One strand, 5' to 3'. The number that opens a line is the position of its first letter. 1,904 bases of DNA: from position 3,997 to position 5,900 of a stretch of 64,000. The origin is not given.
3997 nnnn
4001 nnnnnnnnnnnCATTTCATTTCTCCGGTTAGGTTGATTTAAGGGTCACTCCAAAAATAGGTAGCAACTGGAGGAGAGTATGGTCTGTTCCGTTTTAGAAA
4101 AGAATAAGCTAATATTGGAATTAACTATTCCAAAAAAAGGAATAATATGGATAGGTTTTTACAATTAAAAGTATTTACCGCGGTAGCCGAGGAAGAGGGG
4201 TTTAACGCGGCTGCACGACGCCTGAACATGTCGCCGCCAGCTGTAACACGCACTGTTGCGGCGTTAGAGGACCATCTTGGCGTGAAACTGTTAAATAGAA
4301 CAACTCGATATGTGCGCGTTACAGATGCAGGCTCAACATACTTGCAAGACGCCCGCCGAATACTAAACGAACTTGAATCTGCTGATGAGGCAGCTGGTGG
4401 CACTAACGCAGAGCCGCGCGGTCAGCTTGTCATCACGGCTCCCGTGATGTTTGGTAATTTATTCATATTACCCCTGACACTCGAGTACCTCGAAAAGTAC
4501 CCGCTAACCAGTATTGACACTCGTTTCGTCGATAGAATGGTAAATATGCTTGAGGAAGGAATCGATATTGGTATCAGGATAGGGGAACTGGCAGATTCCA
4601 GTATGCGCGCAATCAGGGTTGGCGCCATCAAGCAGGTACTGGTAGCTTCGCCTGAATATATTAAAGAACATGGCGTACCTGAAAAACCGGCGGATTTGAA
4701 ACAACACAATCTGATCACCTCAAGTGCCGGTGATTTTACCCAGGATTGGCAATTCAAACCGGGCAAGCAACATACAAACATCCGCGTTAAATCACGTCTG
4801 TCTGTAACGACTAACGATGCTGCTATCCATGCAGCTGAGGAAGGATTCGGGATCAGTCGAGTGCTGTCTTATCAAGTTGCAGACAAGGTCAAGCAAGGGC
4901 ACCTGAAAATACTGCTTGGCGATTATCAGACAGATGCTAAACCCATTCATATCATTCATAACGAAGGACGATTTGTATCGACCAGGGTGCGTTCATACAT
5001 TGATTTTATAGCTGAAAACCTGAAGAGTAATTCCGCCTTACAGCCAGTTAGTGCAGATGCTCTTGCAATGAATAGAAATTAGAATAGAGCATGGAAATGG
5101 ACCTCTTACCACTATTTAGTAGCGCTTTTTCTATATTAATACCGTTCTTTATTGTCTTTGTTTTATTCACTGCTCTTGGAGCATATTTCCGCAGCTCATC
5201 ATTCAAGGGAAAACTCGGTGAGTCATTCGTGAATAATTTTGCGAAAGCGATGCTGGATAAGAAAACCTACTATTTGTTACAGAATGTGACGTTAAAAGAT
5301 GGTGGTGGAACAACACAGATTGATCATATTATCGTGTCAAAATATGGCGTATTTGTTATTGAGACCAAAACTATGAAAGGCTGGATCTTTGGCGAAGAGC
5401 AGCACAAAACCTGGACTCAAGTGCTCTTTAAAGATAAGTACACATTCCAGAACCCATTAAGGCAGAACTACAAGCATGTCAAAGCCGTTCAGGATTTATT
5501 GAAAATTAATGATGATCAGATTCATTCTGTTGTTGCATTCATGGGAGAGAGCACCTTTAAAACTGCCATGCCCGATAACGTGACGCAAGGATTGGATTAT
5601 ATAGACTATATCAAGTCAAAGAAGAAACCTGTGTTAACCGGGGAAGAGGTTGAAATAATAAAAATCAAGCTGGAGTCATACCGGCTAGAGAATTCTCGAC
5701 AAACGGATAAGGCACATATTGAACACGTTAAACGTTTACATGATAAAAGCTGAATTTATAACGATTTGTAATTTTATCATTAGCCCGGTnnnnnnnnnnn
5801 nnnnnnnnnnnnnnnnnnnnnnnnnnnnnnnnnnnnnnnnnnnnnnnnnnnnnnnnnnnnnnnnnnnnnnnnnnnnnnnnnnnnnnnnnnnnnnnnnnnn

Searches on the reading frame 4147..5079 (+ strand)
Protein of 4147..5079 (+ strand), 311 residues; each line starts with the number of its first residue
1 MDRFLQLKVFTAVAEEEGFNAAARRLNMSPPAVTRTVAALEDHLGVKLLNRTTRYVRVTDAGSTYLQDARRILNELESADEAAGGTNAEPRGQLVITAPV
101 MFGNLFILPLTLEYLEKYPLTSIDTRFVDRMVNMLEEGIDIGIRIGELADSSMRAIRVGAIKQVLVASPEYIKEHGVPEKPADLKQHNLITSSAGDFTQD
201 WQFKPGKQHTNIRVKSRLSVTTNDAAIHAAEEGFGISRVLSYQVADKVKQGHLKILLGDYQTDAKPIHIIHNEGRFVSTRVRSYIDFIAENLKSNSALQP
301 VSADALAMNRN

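Call 115: search_protein_families(library=pfam, proteins=[window:4147-5079:+], max_evalue=0.001)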
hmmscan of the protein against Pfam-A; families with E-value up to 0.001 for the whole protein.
window:4147-5079:+ (311 aa): 3 families
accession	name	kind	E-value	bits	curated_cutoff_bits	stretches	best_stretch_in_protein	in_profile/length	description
PF03466.25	LysR_substrate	-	1.1e-34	120.1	28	1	88-292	2-208/209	LysR substrate binding domain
PF00126.33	HTH_1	-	5.3e-22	78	26.6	1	6-62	3-59/60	Bacterial regulatory helix-turn-helix protein, lysR family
PF25213.1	HVO_A0261_N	-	0.00082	19.6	35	0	23-80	31-85/86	HVO_A0261 N-terminal domain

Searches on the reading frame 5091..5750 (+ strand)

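Call 115: search_protein_families(library=pfam, proteins=[window:5091-5750:+], max_evalue=0.001)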
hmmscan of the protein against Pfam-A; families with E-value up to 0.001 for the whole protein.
window:5091-5750:+ (220 aa): 1 family
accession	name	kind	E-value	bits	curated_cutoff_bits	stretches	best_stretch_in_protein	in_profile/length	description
PF08378.17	NERD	-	3.9e-33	114.7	22.1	1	39-150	1-110/111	Nuclease-related domain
